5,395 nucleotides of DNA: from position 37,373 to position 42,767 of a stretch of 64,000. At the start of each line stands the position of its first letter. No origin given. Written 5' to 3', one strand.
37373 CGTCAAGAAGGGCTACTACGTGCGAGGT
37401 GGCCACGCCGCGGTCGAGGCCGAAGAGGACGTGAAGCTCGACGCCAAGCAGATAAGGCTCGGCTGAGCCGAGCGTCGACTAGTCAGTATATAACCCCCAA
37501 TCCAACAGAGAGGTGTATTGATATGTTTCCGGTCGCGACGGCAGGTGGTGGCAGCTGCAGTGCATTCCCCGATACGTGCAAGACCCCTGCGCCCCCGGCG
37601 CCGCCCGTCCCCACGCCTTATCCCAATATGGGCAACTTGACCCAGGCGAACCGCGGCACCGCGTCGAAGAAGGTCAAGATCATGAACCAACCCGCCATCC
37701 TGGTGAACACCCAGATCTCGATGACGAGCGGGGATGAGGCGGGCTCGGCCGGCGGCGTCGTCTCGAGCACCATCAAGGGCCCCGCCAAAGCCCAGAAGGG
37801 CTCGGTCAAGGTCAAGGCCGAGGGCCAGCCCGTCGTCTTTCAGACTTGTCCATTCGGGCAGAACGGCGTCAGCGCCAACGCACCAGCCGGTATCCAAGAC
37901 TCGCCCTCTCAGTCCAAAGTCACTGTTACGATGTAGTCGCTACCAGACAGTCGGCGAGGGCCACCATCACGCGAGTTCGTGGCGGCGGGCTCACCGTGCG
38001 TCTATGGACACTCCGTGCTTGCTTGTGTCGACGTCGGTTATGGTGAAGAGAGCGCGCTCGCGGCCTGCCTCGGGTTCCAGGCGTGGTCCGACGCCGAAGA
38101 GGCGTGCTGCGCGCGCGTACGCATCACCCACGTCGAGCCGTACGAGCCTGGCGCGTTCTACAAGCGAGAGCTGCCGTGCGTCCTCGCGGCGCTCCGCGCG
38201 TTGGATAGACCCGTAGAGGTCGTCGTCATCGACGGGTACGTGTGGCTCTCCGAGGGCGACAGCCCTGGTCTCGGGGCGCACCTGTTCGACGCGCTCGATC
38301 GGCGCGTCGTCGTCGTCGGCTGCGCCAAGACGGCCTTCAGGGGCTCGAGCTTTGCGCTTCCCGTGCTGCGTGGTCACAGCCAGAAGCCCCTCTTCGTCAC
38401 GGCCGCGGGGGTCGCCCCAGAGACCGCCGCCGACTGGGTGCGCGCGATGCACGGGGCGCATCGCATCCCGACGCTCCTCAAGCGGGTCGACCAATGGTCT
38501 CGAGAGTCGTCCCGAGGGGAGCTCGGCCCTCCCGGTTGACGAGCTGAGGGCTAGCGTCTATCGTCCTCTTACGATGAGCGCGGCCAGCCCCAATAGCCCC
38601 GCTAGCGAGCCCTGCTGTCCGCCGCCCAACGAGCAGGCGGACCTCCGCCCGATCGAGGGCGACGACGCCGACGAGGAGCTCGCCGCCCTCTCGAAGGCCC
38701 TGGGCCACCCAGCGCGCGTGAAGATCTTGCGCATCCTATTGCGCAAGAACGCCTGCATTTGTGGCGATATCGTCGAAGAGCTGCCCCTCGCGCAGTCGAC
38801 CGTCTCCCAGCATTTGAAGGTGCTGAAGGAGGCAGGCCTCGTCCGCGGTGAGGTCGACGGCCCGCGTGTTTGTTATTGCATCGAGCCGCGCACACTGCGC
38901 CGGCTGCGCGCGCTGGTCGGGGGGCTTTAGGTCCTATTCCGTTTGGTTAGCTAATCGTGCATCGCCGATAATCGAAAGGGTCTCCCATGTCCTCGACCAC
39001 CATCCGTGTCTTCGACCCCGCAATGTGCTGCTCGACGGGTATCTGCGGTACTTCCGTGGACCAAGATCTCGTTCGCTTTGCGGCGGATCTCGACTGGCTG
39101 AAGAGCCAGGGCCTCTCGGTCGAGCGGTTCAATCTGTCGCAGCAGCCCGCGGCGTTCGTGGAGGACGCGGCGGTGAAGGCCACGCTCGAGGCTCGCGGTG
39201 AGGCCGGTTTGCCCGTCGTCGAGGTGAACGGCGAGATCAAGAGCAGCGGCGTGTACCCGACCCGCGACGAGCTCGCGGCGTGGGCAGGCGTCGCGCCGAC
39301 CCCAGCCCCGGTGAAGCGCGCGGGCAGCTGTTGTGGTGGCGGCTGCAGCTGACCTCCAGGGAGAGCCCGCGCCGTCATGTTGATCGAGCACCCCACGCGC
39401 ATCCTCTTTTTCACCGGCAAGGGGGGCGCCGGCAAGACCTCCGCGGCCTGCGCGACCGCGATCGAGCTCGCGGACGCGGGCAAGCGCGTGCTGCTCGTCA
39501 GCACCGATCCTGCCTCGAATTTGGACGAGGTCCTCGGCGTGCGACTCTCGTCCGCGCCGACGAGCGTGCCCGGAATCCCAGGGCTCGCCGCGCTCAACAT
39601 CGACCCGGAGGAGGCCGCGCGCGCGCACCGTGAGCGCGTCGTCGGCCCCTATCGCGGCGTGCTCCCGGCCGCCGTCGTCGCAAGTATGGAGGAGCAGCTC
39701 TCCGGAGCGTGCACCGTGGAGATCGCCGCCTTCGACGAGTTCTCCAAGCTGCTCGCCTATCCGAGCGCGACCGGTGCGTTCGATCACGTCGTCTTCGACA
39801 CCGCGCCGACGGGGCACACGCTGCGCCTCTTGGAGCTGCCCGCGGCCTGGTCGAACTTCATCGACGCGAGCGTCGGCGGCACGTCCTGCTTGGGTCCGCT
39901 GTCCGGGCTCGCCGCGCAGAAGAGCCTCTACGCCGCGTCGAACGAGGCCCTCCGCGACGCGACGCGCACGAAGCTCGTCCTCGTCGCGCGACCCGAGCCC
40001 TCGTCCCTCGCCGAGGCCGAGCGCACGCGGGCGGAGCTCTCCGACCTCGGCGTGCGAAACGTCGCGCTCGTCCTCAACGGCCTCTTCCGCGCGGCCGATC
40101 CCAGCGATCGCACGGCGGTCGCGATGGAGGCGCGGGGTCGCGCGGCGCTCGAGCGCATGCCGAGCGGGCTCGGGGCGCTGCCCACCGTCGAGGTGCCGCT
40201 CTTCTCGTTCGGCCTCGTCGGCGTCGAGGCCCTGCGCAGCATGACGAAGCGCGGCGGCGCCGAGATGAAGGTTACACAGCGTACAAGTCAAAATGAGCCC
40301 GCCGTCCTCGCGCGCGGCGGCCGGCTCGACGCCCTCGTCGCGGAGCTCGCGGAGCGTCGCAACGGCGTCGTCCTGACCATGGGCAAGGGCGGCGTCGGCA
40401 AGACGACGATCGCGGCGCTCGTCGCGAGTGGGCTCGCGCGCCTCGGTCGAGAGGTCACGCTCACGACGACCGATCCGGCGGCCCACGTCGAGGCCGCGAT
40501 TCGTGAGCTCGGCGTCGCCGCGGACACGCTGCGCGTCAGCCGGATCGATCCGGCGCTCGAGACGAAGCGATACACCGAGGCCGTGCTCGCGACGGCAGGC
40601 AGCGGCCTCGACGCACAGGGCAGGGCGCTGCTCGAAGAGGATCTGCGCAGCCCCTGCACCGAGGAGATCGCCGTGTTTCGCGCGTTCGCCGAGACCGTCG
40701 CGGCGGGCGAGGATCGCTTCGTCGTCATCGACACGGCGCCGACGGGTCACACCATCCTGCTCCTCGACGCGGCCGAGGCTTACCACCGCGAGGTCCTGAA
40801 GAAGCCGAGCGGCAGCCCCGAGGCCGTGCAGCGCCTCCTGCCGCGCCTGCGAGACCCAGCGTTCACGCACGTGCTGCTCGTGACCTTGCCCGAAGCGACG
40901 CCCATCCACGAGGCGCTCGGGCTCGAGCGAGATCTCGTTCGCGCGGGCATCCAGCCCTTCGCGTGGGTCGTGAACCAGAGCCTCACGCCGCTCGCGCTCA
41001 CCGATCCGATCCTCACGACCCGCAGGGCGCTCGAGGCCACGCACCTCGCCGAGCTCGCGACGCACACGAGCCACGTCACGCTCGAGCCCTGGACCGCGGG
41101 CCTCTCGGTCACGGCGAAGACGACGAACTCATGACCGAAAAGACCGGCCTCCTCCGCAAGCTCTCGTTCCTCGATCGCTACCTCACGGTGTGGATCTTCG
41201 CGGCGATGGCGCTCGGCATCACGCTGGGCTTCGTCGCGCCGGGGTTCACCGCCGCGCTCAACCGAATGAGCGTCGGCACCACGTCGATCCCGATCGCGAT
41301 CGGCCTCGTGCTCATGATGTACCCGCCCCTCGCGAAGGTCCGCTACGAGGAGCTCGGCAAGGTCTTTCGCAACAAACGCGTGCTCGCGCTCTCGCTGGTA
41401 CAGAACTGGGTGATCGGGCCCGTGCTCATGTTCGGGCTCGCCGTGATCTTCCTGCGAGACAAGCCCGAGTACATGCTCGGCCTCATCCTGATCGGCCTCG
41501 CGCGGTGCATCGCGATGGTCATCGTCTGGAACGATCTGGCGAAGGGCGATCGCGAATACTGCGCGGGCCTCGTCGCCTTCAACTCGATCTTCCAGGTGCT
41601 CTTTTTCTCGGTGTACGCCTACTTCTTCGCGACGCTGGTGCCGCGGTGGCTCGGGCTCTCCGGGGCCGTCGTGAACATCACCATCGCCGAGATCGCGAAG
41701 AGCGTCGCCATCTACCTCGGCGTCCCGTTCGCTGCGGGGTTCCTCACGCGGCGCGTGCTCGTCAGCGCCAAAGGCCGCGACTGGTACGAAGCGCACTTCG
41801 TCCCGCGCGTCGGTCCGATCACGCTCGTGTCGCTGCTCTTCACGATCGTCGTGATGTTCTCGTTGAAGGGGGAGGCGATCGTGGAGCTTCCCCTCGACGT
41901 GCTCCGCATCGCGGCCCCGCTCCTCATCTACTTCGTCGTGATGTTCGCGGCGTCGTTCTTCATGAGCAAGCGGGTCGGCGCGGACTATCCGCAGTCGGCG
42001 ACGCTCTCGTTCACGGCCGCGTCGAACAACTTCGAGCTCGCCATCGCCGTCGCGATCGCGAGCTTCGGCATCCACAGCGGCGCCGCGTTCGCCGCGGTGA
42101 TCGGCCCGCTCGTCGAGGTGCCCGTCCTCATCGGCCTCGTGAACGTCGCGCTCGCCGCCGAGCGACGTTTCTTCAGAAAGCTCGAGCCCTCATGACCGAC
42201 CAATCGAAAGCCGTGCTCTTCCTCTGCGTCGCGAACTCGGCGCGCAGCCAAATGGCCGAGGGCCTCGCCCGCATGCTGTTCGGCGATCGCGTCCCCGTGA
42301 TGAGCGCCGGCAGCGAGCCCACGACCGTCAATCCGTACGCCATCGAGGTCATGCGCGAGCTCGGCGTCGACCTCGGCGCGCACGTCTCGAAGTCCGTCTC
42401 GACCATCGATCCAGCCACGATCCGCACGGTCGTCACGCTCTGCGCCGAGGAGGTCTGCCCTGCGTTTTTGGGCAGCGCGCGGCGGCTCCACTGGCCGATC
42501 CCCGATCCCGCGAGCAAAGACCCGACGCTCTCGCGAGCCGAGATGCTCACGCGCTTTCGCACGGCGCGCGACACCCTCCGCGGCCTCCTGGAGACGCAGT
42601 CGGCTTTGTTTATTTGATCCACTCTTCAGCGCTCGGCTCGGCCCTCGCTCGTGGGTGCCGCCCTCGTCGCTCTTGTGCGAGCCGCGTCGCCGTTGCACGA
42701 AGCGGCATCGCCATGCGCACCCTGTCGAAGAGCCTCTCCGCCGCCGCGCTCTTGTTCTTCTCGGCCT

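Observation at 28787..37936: Orphan vgrG2 island: VgrG, unknown 527-aa protein, DUF2169-pentapeptide, pentapeptide, DUF3540-like, DUF4150 (PAAR-like), with no T6SS core genes nearby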

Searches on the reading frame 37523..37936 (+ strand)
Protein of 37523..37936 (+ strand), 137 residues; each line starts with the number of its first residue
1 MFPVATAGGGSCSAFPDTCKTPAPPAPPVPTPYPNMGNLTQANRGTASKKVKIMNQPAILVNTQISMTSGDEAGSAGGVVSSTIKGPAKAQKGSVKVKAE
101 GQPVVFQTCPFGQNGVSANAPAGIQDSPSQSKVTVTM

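Call 6: search_protein_families(library=pfam, proteins=[window:37523-37936:+], max_evalue=0.01)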
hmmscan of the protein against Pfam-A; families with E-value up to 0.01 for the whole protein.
window:37523-37936:+ (137 aa): 1 family
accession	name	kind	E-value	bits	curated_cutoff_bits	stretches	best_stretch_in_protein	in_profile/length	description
PF13665.11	Tox-PAAR-like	-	2.2e-30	105.4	31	1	11-117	2-105/108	Toxin PAAR-like domain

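Call 7: search_protein_families(library=ncbifam, proteins=[window:37523-37936:+], max_evalue=0.01)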
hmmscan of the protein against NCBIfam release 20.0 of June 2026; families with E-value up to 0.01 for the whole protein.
window:37523-37936:+ (137 aa): 0 families

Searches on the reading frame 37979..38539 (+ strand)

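Call 6: search_protein_families(library=pfam, proteins=[window:37979-38539:+], max_evalue=0.01)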
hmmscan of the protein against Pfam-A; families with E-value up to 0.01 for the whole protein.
window:37979-38539:+ (186 aa): 1 family
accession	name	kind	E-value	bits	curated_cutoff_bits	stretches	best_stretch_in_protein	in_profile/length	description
PF04493.20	Endonuclease_5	-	6.6e-11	42.7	23.4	1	13-122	19-128/198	Endonuclease V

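Call 7: search_protein_families(library=ncbifam, proteins=[window:37979-38539:+], max_evalue=0.01)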
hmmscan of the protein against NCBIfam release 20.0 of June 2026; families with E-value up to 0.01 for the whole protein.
window:37979-38539:+ (186 aa): 2 families
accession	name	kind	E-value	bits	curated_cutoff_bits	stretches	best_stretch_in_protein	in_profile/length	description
NF008629.1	PRK11617.1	equivalog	2.5e-09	36.9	230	1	13-133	29-147/218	deoxyribonuclease V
NF041102.1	endonuc_V_Ttgales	equivalog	2.1e-05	24.8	300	1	12-122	32-139/216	endonuclease V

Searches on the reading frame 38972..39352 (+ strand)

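Call 98: search_protein_families(library=pfam, proteins=[window:38972-39352:+], max_evalue=0.001)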
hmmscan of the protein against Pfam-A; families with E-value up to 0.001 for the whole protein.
window:38972-39352:+ (126 aa): 1 family
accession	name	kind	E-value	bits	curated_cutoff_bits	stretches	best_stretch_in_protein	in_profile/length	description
PF06953.17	ArsD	-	8.4e-45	152.5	27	1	10-125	3-122/123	Arsenical resistance operon protein ArsD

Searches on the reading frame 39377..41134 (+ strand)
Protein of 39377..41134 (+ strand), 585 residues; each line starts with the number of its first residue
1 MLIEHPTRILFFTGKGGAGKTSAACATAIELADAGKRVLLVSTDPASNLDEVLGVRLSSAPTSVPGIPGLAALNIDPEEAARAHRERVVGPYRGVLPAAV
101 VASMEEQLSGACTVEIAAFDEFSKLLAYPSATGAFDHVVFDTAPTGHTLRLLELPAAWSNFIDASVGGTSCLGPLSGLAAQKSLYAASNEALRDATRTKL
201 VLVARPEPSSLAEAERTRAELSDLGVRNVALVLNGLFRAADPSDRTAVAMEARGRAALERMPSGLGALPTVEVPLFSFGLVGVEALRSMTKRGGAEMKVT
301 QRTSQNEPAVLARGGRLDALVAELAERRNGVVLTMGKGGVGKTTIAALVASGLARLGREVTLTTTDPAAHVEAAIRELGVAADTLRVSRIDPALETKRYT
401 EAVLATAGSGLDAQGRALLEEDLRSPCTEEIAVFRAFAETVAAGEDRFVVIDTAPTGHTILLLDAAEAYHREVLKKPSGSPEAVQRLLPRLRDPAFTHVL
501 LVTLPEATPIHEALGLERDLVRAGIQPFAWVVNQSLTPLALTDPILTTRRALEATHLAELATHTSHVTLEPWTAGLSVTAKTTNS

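Call 6: search_protein_families(library=pfam, proteins=[window:39377-41134:+], max_evalue=0.01)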
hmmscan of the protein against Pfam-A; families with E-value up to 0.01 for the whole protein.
window:39377-41134:+ (585 aa): 22 families
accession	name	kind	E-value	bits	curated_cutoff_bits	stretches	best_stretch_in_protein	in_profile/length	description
PF02374.21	ArsA_ATPase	-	4.2e-86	289.4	24.3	3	7-291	1-301/305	Anion-transporting ATPase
PF01656.29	CbiA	-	1e-17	64.7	25.4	2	9-177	1-54/125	CobQ/CobB/MinD/ParA nucleotide binding domain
PF13614.12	AAA_31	-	1.5e-16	61.3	27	2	9-157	4-140/177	AAA domain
PF10609.15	ParA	-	1.6e-11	44.5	27.1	2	330-366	5-41/246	NUBPL iron-transfer P-loop NTPase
PF00142.24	Fer4_NifH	-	6.2e-10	39.4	25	1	10-48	3-41/271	4Fe-4S iron sulfur cluster binding proteins, NifH/frxC family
PF25199.1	nSTAND_NTPase5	-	4e-07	30.4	34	0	7-51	41-86/145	Novel STAND NTPase 5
PF20720.3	nSTAND3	-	8.6e-07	29.2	27.2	0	328-362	16-50/155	Novel STAND NTPase 3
PF13604.12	AAA_30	-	3.7e-06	27.3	27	1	319-386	8-74/191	AAA domain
PF00448.28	SRP54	-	4.5e-06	26.9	22.7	1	331-395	3-65/196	SRP54-type protein, GTPase domain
PF02562.22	PhoH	-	5.1e-06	26.6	27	1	8-56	20-68/205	PhoH-like protein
PF03308.22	MeaB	-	5.5e-06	26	23.1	1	10-49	36-75/273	Methylmalonyl Co-A mutase-associated GTPase MeaB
PF01583.26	APS_kinase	-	8.2e-05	23.1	21.1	0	9-44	4-39/152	Adenylylsulphate kinase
PF13481.12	AAA_25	-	0.00013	22.1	27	0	328-366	32-66/195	AAA domain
PF01695.23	IstB_IS21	-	0.00017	21.6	24.1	0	10-44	95-129/238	IstB-like ATP binding protein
PF06564.18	CBP_BcsQ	-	0.00035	20.6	21.3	0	15-47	10-42/234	Cellulose biosynthesis protein BcsQ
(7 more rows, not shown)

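Call 7: search_protein_families(library=ncbifam, proteins=[window:39377-41134:+], max_evalue=0.01)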
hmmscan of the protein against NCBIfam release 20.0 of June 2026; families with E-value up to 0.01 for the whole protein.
window:39377-41134:+ (585 aa): 40 families (the best 25 are shown)
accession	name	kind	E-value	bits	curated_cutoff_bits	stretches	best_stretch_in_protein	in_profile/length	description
TIGR04291.1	arsen_driv_ArsA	equivalog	2.6e-222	739.5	650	1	6-573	2-562/565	arsenical pump-driving ATPase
TIGR00345.1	GET3_arsA_TRC40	subfamily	1.7e-99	333.2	135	3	11-291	1-295/299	TRC40/GET3/ArsA family transport-energizing ATPase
NF041417.1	ArsA_halo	exception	8.6e-97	325.3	800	2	6-374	11-378/617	arsenical pump-driving ATPase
NF053621.1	ATPseBagBMYCTU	equivalog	3.4e-20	72.4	521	2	4-165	9-171/371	ATPase BagB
NF053622.1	ATPseBagAMYCTU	equivalog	2.8e-19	69.7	400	3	7-56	7-56/325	ATPase BagA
NF050088.1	Get3_fold_NosAFP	equivalog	9.4e-18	64.3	325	2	8-64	3-59/364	Get3/ArsA fold putative tail anchor-mediating ATPase NosAFP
NF041546.1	ParA_partition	equivalog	5.6e-17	62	180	2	12-64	5-58/203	ParA family partition ATPase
TIGR01969.1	minD_arch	subfamily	1.1e-15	57.5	201.75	2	331-366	3-38/251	cell division ATPase MinD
TIGR01968.1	minD_bact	equivalog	8.3e-13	48.3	212.9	2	331-366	4-39/261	septum site-determining protein MinD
NF047398.1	AAA_KGGVGR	domain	6e-10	39.7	90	1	6-44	2-40/190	KGGVGR-motif variant AAA ATPase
NF041136.1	MrpORP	equivalog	7.5e-10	38.6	450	2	330-366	7-43/365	iron-sulfur cluster carrier protein MrpORP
NF008079.0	PRK10818.1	equivalog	1.1e-09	38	508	2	331-361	5-35/270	septum site-determining protein MinD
NF009701.0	PRK13230.1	subfamily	1.8e-09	37.1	350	1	10-51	4-45/291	nitrogenase reductase-like protein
TIGR01287.1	nifH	equivalog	1.3e-08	34.5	394.35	2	12-49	5-42/275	nitrogenase iron protein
TIGR01281.1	DPOR_bchL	equivalog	2.9e-08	33.4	345.15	1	10-49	3-42/268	ferredoxin:protochlorophyllide reductase (ATP-dependent) iron-sulfur ATP-binding protein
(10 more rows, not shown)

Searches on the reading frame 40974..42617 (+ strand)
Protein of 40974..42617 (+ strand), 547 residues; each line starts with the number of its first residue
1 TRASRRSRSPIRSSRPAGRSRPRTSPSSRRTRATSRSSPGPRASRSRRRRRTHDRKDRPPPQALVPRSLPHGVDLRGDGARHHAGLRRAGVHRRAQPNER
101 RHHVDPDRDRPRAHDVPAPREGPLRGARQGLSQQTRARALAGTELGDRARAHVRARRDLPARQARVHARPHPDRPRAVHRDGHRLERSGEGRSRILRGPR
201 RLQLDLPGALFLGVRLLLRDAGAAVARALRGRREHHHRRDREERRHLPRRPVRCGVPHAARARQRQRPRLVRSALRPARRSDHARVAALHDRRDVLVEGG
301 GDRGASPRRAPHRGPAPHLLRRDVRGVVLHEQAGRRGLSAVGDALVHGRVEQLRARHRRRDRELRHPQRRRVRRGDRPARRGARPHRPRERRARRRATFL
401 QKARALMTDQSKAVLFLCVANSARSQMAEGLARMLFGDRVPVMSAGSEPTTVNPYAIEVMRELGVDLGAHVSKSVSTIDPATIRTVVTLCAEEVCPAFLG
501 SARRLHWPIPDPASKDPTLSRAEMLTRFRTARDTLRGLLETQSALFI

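Call 29: search_protein_families(library=pfam, proteins=[window:40974-42617:+], max_evalue=0.001)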
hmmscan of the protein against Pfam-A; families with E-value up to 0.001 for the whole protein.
window:40974-42617:+ (547 aa): 1 family
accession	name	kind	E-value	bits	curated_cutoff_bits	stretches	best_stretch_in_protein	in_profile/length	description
PF01451.26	LMWPc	-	1.3e-13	51.8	23.2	1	414-516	1-125/144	Low molecular weight phosphotyrosine protein phosphatase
